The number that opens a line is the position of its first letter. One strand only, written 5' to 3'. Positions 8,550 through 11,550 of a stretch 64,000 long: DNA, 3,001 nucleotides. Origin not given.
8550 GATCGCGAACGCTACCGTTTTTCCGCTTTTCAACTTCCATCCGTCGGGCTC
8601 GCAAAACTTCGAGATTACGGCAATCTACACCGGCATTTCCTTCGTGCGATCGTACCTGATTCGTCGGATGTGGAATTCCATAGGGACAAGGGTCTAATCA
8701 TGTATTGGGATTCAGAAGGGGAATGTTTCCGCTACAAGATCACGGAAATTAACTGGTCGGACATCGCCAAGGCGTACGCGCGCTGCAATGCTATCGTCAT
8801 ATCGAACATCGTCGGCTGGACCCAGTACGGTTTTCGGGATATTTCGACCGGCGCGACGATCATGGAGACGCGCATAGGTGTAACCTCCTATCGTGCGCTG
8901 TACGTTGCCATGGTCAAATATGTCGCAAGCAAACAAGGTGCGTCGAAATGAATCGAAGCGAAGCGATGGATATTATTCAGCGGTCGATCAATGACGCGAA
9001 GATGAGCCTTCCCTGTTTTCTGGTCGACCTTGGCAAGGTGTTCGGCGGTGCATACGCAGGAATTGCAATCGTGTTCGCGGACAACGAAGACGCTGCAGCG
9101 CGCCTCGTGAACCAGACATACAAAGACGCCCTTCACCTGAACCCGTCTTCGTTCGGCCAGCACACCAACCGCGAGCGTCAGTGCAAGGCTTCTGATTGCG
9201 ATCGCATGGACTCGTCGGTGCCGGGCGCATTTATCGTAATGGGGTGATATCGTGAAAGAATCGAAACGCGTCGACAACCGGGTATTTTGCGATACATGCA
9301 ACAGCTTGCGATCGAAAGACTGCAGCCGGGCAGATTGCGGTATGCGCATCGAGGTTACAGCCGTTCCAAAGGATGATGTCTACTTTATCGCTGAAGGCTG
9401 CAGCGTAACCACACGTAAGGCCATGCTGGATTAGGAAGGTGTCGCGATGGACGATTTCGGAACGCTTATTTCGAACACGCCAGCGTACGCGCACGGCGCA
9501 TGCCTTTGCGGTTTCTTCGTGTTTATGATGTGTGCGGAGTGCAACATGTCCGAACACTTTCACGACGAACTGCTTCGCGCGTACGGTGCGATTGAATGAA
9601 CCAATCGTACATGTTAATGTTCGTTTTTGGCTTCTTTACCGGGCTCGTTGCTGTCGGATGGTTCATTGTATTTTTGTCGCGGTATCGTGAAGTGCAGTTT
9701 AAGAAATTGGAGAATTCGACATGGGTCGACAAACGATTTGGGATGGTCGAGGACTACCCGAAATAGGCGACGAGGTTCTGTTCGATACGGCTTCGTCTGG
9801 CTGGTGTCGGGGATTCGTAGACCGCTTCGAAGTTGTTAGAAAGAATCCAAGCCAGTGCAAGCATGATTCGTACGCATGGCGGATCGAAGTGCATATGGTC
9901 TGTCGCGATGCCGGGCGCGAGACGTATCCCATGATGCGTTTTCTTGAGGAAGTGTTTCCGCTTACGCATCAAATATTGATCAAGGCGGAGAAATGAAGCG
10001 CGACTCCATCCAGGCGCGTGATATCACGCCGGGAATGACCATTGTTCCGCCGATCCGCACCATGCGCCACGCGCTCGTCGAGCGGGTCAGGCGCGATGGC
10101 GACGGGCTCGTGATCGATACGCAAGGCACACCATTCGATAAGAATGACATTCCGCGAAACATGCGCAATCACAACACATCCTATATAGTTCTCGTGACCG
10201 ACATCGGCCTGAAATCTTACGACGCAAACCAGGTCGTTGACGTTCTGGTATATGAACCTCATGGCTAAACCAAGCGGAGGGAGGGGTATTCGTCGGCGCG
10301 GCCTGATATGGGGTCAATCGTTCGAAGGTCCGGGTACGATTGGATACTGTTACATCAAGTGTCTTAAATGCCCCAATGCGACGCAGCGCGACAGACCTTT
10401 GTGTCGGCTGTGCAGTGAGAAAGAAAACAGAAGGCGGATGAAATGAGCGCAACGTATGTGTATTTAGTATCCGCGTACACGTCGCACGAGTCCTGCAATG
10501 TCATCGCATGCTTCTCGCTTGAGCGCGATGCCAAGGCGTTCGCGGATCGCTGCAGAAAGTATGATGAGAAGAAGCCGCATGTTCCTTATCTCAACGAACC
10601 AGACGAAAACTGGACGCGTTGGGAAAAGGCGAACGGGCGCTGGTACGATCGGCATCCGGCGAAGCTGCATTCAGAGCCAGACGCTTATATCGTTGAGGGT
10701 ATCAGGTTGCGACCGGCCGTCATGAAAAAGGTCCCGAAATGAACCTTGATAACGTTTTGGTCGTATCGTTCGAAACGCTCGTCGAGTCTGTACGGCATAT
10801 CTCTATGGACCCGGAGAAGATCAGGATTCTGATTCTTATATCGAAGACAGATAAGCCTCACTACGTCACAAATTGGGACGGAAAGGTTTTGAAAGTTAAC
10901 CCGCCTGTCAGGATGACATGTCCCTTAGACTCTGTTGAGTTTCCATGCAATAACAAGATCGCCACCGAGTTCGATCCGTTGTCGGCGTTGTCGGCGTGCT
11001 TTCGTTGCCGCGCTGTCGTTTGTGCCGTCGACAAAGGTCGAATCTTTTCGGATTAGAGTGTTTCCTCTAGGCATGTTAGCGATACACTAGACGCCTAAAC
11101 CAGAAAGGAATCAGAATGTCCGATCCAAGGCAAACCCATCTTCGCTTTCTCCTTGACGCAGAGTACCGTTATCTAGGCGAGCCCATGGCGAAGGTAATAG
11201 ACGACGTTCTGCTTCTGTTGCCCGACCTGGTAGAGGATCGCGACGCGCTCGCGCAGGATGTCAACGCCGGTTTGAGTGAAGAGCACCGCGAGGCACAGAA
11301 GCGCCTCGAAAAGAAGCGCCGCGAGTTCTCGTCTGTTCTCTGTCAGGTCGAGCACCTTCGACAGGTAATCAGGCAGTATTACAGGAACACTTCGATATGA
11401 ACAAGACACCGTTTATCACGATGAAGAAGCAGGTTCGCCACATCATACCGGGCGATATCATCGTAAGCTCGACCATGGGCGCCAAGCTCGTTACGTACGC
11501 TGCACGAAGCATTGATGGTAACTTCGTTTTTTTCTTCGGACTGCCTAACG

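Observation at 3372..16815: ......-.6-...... inverted repeat upstream of each promoter contains the stop codon of the preceding gene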

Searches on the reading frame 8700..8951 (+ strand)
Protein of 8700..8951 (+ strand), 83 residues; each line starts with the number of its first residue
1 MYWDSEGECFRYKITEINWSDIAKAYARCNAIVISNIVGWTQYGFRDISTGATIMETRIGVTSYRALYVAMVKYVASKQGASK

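Call 58: search_protein_families(library=phrogs, max_evalue=0.01, proteins=[window:8700-8951:+])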
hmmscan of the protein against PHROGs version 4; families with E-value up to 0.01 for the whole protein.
window:8700-8951:+ (83 aa): 0 families

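Call 82: search_protein_families(library=ncbifam, max_evalue=0.1, proteins=[window:8700-8951:+])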
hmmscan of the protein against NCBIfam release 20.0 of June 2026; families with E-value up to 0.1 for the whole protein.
window:8700-8951:+ (83 aa): 1 family
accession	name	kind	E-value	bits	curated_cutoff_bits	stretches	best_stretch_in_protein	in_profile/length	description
TIGR00307.1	eS8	equivalog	0.077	13.1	78.25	0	2-39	65-102/127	30S ribosomal protein S8e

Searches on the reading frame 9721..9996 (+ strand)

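Call 59: search_protein_families(library=phrogs, max_evalue=0.01, proteins=[window:9721-9996:+])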
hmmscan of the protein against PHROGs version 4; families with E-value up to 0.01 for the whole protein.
window:9721-9996:+ (91 aa): 2 families
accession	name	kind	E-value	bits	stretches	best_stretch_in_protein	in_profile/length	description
phrog_26831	-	unknown function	3e-11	44.1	1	1-82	1-78/82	-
phrog_7798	-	unknown function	0.0013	19.8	0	4-31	94-122/221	-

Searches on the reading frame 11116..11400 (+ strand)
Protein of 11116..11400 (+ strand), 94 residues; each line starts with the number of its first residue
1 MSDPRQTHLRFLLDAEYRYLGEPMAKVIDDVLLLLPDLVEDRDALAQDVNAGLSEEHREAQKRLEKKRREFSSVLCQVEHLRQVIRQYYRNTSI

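Call 59: search_protein_families(library=phrogs, max_evalue=0.01, proteins=[window:11116-11400:+])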
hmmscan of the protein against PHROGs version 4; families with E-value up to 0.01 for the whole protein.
window:11116-11400:+ (94 aa): 0 families

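Call 71: search_protein_families(library=pfam, max_evalue=0.1, proteins=[window:11116-11400:+])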
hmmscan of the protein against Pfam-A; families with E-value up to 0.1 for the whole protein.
window:11116-11400:+ (94 aa): 2 families
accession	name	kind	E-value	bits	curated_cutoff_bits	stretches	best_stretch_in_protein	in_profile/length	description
PF12376.13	DUF3654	-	0.0071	17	25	1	47-86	2-41/138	Protein of unknown function (DUF3654)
PF05010.19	TACC_C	-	0.024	14.8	29.9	1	24-92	41-112/201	Transforming acidic coiled-coil-containing protein (TACC), C-terminal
